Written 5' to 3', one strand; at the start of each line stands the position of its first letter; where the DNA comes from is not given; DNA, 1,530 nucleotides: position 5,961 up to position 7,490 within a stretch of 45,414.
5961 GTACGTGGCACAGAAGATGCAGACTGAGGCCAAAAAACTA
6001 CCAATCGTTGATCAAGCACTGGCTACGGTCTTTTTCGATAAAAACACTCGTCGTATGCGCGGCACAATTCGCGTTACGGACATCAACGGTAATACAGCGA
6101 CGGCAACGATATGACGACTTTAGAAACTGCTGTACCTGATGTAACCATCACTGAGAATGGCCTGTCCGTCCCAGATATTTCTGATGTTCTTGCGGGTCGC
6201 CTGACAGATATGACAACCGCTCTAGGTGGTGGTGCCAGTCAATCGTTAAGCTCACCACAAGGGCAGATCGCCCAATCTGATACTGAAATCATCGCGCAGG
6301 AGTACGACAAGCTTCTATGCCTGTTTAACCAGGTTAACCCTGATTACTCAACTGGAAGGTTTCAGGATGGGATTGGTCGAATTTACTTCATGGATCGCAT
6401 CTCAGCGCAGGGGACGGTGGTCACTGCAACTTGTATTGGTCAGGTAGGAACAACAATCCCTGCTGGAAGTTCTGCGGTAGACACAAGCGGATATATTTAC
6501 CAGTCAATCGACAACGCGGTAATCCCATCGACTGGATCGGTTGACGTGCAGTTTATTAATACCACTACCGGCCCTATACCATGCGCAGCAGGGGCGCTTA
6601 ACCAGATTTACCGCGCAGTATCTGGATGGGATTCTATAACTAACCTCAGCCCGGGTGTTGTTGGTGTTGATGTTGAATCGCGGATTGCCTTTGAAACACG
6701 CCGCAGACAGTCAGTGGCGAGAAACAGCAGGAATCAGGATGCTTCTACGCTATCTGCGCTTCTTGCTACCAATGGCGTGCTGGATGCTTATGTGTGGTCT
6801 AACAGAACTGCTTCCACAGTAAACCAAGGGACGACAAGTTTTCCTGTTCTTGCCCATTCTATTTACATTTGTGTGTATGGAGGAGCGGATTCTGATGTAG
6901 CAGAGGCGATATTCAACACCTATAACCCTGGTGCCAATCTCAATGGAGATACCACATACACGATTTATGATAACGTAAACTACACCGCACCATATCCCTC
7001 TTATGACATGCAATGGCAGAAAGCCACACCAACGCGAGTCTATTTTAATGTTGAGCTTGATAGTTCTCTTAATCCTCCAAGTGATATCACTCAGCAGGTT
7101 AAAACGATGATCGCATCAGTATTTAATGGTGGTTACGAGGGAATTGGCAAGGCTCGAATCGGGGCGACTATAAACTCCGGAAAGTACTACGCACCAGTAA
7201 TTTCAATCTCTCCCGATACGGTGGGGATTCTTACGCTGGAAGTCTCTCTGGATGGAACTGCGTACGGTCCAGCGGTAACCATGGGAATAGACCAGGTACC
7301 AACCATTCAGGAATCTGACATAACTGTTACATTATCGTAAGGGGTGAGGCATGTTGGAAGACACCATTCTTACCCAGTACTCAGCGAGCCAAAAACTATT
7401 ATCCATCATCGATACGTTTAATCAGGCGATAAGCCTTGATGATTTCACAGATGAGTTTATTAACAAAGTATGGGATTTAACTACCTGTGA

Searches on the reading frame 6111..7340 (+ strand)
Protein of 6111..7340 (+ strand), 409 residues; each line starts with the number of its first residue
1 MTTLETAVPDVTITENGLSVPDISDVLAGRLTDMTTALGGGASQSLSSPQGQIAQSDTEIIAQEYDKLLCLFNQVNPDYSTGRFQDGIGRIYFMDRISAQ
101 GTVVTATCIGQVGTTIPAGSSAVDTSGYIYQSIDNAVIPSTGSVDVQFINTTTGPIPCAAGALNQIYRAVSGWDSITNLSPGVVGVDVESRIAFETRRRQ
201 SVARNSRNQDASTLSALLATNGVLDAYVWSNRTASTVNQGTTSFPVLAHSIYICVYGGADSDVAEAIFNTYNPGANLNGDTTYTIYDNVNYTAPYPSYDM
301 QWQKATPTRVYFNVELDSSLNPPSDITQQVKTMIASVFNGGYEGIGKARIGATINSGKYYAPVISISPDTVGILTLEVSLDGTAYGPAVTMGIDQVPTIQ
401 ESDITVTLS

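Call 63: search_protein_families(library=pfam, proteins=[window:6111-7340:+], max_evalue=0.001)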
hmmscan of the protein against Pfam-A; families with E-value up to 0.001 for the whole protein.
window:6111-7340:+ (409 aa): 1 family
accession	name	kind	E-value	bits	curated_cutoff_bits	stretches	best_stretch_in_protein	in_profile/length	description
PF04865.19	Baseplate_J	-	7.4e-11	42.3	21.1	1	95-237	16-163/255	Baseplate J-like protein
